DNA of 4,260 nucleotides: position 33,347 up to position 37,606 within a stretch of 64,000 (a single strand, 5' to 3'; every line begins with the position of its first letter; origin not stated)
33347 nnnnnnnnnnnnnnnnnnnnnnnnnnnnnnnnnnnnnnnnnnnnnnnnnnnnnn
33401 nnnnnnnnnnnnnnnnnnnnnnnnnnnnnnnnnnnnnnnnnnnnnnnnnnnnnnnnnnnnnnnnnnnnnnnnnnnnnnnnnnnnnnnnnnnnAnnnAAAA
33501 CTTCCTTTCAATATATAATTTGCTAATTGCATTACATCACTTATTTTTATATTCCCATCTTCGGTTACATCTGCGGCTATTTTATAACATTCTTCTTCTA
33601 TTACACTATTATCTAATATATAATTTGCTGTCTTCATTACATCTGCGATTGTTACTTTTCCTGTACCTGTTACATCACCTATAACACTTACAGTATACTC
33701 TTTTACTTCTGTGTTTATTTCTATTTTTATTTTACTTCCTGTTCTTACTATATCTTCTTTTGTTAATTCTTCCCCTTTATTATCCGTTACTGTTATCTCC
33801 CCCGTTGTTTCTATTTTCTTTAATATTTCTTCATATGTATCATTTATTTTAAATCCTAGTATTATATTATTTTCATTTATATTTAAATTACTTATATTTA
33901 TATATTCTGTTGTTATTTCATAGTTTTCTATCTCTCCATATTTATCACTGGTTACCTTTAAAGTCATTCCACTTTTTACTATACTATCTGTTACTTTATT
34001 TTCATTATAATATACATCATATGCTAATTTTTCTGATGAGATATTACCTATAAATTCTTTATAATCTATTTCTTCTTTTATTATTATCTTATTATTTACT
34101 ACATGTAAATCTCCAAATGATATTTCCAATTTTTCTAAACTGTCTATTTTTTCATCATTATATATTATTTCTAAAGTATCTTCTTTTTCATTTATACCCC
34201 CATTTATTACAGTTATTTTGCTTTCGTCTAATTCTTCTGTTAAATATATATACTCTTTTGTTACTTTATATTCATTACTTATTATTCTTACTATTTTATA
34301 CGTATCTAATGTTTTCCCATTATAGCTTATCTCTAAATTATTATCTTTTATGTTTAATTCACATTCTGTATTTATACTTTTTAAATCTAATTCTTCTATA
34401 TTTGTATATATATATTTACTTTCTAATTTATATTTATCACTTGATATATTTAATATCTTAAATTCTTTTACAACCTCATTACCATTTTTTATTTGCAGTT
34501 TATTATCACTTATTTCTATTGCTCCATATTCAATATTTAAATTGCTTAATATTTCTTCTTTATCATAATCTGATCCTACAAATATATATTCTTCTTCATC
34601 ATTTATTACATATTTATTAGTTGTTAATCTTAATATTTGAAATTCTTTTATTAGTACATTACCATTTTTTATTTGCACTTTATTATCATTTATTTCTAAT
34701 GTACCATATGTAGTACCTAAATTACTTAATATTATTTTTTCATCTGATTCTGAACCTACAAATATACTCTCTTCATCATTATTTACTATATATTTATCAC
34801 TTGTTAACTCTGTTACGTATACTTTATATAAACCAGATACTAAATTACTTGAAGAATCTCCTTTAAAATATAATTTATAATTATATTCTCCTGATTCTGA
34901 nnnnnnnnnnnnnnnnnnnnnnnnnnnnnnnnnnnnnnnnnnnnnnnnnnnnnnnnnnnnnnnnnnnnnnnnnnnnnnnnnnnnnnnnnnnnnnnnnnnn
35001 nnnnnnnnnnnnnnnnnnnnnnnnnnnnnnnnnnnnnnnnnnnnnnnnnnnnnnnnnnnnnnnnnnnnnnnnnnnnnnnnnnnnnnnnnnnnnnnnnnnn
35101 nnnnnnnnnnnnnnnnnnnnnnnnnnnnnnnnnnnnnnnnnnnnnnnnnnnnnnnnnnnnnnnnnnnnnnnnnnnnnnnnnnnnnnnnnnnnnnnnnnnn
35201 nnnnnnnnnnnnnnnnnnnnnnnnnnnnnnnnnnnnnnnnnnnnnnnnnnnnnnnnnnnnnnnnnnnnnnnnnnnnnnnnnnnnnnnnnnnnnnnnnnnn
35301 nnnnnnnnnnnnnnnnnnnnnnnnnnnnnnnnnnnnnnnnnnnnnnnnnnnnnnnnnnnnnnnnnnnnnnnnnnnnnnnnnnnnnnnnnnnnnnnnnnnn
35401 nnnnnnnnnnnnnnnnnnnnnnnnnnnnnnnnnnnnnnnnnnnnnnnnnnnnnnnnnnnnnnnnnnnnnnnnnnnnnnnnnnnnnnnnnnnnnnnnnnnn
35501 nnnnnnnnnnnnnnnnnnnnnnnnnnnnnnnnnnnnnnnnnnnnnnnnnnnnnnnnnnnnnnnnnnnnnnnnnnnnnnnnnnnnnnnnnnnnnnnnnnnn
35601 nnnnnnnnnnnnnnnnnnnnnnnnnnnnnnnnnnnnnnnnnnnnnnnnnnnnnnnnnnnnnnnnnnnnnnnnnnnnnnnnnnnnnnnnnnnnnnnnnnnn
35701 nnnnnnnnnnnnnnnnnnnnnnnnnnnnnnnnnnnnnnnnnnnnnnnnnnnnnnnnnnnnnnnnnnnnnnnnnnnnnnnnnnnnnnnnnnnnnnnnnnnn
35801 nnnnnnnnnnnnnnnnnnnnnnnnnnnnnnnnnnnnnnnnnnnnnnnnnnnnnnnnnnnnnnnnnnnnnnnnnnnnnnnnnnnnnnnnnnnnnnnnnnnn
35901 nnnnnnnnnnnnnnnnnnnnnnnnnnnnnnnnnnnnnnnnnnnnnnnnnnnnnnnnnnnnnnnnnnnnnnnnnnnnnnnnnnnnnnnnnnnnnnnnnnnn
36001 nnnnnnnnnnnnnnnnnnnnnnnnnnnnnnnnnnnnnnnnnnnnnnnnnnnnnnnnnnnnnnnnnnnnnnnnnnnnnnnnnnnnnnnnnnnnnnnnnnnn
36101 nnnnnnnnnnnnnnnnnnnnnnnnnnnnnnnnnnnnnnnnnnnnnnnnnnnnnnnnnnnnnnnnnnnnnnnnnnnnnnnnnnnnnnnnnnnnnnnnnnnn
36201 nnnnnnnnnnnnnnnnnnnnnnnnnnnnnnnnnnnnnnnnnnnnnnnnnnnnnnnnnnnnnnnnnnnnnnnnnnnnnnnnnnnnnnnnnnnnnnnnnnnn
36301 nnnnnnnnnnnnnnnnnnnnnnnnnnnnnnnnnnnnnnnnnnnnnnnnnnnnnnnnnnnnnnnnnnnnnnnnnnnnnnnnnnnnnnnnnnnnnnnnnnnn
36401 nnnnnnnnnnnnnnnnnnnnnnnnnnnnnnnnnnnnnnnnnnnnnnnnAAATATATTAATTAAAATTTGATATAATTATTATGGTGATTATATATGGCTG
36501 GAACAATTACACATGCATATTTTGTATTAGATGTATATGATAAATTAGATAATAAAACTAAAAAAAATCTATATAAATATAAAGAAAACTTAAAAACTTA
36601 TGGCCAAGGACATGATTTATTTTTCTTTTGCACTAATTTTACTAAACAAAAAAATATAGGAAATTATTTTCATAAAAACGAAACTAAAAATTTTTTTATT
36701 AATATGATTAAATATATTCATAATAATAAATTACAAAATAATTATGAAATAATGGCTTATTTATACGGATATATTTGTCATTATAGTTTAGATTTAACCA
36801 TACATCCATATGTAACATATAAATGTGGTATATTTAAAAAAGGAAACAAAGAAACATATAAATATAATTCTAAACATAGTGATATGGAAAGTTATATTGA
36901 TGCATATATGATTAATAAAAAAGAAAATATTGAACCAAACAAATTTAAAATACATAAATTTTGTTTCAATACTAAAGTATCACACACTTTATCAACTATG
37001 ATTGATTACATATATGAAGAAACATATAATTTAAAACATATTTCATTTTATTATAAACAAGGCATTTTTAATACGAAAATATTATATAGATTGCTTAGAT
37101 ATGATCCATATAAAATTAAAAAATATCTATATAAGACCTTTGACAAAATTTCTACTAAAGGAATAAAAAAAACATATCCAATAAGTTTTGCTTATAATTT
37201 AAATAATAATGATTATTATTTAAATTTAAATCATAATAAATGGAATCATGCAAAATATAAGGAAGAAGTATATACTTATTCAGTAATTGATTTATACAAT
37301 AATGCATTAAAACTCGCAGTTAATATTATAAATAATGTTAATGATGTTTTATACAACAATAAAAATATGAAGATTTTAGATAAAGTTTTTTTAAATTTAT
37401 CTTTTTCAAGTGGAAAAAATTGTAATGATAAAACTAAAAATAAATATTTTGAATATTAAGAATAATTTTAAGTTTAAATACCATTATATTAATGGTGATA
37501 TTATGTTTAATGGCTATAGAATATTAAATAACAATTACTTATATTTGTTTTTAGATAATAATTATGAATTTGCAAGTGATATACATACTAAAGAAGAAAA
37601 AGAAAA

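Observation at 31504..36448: Two-gene cohesin-dockerin surface display pair: LRR-dockerin protein tethered by a membrane-anchored cohesin-like/cadherin-like scaffold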

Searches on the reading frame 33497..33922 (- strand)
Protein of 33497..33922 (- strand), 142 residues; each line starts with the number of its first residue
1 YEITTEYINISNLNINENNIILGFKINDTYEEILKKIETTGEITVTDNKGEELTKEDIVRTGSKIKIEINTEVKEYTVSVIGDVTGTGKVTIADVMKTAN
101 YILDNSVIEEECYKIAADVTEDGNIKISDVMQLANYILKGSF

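Call 56: find_homologous_proteins(query=window:33497-33922:-, max_evalue=0.001)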
Query seq(142 aa) (142 aa): 3 proteins with E <= 0.001 among 49 candidates.
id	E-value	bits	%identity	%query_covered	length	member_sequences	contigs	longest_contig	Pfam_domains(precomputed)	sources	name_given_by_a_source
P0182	3.2e-56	207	71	100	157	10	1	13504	PF00404.25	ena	-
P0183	1.8e-39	153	74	70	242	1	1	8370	PF00404.25,PF00359.28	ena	-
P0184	1.1e-35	141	80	59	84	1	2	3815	PF00404.25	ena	-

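Call 71: predict_structure(alignment_id=A4)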
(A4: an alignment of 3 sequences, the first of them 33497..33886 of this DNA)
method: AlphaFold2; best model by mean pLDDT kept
length: 130 residues; sequences in the alignment: 3
mean_pLDDT: 54.1   pTM: 0.41
mean pLDDT of the five models: 54.1, 46.4, 44.8, 42.3, 38.8
residues with pLDDT >= 90: 0; 70-90: 18; 50-70: 51; < 50: 61
segments of 3 or more residues with pLDDT < 50: 70-130
pLDDT, mean of each block of 10 residues (from residue 1): 62 69 69 70 73 60 62 36 41 38 39 45 40
secondary structure, 60 per line:
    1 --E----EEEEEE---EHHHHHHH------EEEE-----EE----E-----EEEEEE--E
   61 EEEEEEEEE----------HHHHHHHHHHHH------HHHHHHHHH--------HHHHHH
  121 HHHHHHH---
elements in order: E8-13 H18-24 E31-34 E52-57 E60-69 H80-91 H98-106 H115-127

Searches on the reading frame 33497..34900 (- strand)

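Call 60: search_protein_families(library=pfam, proteins=[window:33497-34900:-], max_evalue=0.01)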
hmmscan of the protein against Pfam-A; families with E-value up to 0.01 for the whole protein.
window:33497-34900:- (468 aa): 1 family
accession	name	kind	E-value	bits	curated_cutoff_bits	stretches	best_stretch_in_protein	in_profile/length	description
PF00404.24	Dockerin_1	-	1.6e-08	35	22.9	1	408-464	2-57/57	Dockerin type I domain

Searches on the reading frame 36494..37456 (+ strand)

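Call 75: search_protein_families(library=pfam, proteins=[window:36494-37456:+], max_evalue=0.001)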
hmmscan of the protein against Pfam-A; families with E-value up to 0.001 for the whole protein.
window:36494-37456:+ (321 aa): 1 family
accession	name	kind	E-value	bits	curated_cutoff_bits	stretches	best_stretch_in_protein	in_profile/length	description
PF00882.24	Zn_dep_PLPC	-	4.4e-12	46.7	26.8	1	6-169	1-153/167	Zinc dependent phospholipase C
